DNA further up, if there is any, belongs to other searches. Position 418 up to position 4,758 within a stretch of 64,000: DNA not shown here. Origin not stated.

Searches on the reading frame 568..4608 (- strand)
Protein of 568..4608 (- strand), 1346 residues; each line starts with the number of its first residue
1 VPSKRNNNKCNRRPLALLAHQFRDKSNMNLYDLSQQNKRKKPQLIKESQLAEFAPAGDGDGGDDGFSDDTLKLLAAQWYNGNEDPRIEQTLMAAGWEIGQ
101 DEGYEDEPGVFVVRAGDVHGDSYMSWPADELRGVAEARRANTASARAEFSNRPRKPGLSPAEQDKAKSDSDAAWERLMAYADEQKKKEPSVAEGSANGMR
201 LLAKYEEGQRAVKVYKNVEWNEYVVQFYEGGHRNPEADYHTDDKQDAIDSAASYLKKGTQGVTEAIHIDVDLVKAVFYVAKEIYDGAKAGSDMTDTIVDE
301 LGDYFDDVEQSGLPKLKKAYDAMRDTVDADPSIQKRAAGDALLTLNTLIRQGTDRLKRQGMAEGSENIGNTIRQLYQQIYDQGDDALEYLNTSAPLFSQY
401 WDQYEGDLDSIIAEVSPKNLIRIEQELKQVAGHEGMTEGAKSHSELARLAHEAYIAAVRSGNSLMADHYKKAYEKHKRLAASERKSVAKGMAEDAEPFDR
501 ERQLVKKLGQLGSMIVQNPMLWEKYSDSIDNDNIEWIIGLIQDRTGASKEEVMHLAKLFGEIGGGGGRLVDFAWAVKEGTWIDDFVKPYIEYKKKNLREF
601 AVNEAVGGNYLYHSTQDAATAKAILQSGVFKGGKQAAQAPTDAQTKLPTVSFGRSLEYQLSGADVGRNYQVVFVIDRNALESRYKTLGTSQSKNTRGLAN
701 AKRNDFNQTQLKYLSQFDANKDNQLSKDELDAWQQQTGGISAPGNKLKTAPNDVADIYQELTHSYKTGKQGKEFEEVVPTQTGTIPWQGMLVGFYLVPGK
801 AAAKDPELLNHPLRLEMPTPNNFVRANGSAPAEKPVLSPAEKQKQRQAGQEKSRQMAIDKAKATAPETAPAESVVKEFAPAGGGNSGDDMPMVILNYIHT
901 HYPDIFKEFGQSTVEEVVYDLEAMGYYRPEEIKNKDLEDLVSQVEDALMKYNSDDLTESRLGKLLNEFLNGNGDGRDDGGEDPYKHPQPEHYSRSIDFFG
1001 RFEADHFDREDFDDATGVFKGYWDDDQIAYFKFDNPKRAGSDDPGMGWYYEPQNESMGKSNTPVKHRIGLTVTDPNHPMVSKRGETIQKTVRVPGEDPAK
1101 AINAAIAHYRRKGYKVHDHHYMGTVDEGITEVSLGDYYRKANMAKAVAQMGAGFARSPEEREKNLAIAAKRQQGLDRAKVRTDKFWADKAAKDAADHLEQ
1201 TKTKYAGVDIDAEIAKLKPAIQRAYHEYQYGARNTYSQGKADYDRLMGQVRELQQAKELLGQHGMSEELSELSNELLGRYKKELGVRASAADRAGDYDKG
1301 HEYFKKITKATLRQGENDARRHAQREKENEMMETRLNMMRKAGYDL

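Call 12: search_protein_families(library=pfam, proteins=[window:568-4608:-], max_evalue=0.001)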
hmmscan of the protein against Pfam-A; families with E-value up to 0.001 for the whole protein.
window:568-4608:- (1346 aa): 0 families

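Call 13: search_protein_families(library=phrogs, proteins=[window:568-4608:-], max_evalue=0.001)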
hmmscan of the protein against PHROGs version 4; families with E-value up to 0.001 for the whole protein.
window:568-4608:- (1346 aa): 2 families
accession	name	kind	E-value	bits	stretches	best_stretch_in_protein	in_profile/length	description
phrog_7884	-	unknown function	5.3e-16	59.3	1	208-257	14-63/66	-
phrog_26930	-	unknown function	4.7e-07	29.8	1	1268-1323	528-583/698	-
